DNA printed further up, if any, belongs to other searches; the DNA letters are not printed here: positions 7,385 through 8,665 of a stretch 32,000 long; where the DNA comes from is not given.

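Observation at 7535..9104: Island cargo: membrane-anchored 327-aa protein plus a 119-aa soluble paralogue of its central region, with no nameable domain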

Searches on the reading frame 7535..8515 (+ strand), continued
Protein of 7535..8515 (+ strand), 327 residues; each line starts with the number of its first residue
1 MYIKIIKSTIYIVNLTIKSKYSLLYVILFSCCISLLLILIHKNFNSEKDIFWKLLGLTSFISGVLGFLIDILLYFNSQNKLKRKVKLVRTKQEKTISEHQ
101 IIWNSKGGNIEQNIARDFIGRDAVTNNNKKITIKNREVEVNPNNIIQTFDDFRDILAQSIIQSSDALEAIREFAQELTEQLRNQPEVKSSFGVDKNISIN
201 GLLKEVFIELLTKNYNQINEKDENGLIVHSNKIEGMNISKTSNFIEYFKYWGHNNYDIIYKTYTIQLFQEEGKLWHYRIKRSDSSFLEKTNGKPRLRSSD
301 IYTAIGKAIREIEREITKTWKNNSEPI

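Call 79: search_protein_families(library=pfam, proteins=[L005:10796-11713:+, L005:11700-13004:+, L005:13004-15643:+, L008:9101-10135:-, L008:10282-12258:-, L014:7450-8148:+, L009:8965-9573:+, L009:9760-10359:+, L005:6519-7331:+], max_evalue=0.001)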
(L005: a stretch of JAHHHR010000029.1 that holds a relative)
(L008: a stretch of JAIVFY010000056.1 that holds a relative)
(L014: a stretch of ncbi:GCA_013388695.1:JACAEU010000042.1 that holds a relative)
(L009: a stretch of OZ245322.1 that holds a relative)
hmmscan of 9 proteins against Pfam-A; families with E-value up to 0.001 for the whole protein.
L005:10796-11713:+ (306 aa): 2 families
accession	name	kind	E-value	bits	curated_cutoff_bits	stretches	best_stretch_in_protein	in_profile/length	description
PF02384.22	N6_Mtase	-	6.3e-84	282.4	20.4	1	6-270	53-310/311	N-6 DNA Methylase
PF07669.17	Eco57I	-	2.1e-05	25.1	25.3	1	81-172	73-164/171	Eco57I restriction-modification methylase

L005:11700-13004:+ (435 aa): 1 family
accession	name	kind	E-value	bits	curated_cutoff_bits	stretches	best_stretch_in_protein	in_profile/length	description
PF01420.25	Methylase_S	-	5.5e-40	137.7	22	2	240-413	4-166/168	Type I restriction modification DNA specificity domain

L005:13004-15643:+ (880 aa): 6 families
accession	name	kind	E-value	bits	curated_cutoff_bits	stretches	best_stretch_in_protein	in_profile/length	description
PF18766.7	SWI2_SNF2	-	1e-64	218.7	26.7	1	254-489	1-217/221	SWI2/SNF2 ATPase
PF04313.20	HSDR_N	-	7.8e-41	140.6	25.1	1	6-193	4-194/198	Type I restriction enzyme R protein N terminus (HSDR_N)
PF04851.21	ResIII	-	2.1e-21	77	22.5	1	251-424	4-163/164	Type III restriction enzyme, res subunit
PF22679.2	T1R_D3-like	-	1.8e-20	74.4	27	1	532-694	3-156/158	Type I restriction enzyme subunit R domain 3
PF00270.35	DEAD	-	5.5e-05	23.4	26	1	290-428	23-165/167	DEAD/DEAH box helicase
PF13588.12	HSDR_N_2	-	0.00015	22.2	25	1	108-189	20-94/110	Type I restriction enzyme R protein N terminus (HSDR_N)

L008:9101-10135:- (344 aa): 0 families

L008:10282-12258:- (658 aa): 3 families
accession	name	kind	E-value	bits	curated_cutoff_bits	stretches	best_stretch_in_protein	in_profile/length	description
PF05729.18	NACHT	-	1.1e-06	29.1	26.7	1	131-223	4-99/167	NACHT domain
PF24883.2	NPHP3_N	-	0.00051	20.7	24.8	0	205-247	124-164/164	Nephrocystin 3, N-terminal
PF13401.12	AAA_22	-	0.00096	19.9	27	0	129-235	7-81/130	AAA domain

L014:7450-8148:+ (233 aa): 0 families

L009:8965-9573:+ (203 aa): 0 families

L009:9760-10359:+ (200 aa): 0 families

L005:6519-7331:+ (271 aa): 0 families

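Call 88: search_dna_similar(query=window:7535-8515:+, collection=plasmids, mode=protein, max_evalue=0.001, max_rows=15)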
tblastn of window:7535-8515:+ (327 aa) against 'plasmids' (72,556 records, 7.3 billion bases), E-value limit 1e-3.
Records with a match: 2; places in all: 2; records where one place covers at least 80% of the query: 2.
Best place of each record, by identity: <60% 2.
By first word of the organism name: Nostoc 1; Fischerella 1.
By predicted mobility (MOB-suite, as given by PLSDB): non-mobilizable 2.
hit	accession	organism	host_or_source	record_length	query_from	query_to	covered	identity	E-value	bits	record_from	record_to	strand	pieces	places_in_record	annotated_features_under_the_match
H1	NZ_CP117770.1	Nostoc sp. UHCC 0926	whole organism,lichen surface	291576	19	326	94%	51.0%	2e-69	241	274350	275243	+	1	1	hypothetical protein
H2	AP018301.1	Fischerella sp. NIES-4106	-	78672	49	322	84%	38.0%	7e-32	132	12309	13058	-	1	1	hypothetical protein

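Call 91: get_annotated_region(hit=H1, flank=7000)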
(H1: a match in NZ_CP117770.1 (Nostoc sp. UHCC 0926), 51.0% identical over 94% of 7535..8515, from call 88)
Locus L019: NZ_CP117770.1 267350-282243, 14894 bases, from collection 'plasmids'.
description: Nostoc sp. UHCC 0926 plasmid pn2, complete sequence
organism: Nostoc sp. UHCC 0926 (NCBI taxid 3025190)
taxonomy: Bacteria; Cyanobacteriota; Cyanophyceae; Nostocales; Nostocaceae; Nostoc; Nostoc sp. UHCC 0926
host: -; source: whole organism,lichen surface; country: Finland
typing (MOB-suite, as given by PLSDB): non-mobilizable; replicon rep_cluster_1678; mating-pair formation MPF_T
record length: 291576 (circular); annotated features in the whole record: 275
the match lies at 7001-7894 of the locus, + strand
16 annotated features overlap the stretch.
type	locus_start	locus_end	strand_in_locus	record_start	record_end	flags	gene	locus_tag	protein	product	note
CDS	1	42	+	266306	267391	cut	-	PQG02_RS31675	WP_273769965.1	DUF87 domain-containing protein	-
CDS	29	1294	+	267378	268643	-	-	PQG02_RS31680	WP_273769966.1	hypothetical protein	-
CDS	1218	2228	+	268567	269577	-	-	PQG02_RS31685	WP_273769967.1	hypothetical protein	-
CDS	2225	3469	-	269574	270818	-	-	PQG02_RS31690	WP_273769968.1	hypothetical protein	-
CDS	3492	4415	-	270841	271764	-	-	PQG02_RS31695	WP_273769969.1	hypothetical protein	-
CDS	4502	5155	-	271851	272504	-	-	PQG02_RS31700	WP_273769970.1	hypothetical protein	-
CDS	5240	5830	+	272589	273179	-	-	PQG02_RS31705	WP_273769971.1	thermonuclease family protein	-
CDS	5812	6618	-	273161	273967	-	-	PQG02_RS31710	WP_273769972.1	HNH endonuclease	-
CDS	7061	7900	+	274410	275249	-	-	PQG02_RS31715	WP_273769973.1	hypothetical protein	-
CDS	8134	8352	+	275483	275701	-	-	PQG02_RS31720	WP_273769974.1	hypothetical protein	-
CDS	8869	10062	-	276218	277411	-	-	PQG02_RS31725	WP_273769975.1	formylglycine-generating enzyme family protein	-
CDS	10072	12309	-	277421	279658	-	-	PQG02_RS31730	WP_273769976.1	pentapeptide repeat-containing protein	-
CDS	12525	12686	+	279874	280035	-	-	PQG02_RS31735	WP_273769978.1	hypothetical protein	-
CDS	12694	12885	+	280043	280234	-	-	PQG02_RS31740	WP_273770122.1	thermonuclease family protein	-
CDS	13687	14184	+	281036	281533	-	-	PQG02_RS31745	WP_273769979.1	hypothetical protein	-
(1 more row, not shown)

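Call 92: get_annotated_region(hit=H2, flank=7000)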
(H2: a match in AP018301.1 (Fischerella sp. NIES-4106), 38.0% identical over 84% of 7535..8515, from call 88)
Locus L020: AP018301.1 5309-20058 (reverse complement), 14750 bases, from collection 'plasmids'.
description: Fischerella sp. NIES-4106 plasmid plasmid3 DNA, complete genome
organism: Fischerella sp. NIES-4106 (NCBI taxid 2005456)
taxonomy: Bacteria; Cyanobacteriota; Cyanophyceae; Nostocales; Hapalosiphonaceae; Fischerella; Fischerella sp. NIES-4106
host: -; source: -; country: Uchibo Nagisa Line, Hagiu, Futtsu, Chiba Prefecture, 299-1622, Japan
typing (MOB-suite, as given by PLSDB): non-mobilizable; replicon rep_cluster_1657
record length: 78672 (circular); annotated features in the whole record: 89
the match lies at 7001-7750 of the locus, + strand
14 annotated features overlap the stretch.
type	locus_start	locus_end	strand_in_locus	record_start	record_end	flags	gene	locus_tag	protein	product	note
CDS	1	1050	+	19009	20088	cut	-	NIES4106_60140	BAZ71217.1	putative AAA ATPase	-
CDS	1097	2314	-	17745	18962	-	-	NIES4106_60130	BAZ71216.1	transposase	-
CDS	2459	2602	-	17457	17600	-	-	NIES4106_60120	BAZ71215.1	hypothetical protein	-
CDS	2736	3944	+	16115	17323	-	-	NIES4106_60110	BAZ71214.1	hypothetical protein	-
CDS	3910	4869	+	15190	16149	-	-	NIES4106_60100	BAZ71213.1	hypothetical protein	-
CDS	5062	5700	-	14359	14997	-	-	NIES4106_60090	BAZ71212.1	hypothetical protein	-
CDS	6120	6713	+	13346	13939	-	-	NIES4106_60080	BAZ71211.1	putative plasmid partitioning protein, ParB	-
CDS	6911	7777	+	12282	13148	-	-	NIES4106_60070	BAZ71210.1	hypothetical protein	-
CDS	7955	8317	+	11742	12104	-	-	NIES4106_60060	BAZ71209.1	hypothetical protein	-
CDS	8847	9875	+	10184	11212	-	-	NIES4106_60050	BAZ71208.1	hypothetical protein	-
CDS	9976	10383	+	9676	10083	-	-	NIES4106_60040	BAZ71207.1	hypothetical protein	-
CDS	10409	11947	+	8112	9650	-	-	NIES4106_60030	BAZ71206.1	hypothetical protein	-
CDS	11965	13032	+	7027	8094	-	-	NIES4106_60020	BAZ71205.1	hypothetical protein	-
CDS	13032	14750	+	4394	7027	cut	-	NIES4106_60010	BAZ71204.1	hypothetical protein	-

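Call 101: find_related_loci(query=A1, collection=viral_contigs, flank=6000)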
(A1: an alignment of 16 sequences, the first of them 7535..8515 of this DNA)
Query A1 (327 aa) in viral_contigs; peptide patterns used: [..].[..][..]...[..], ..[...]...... (x = any residue, [..] = any of these).
112 stretches matched a pattern, but none encodes a relative of the query by tblastn (E <= 1e-3).
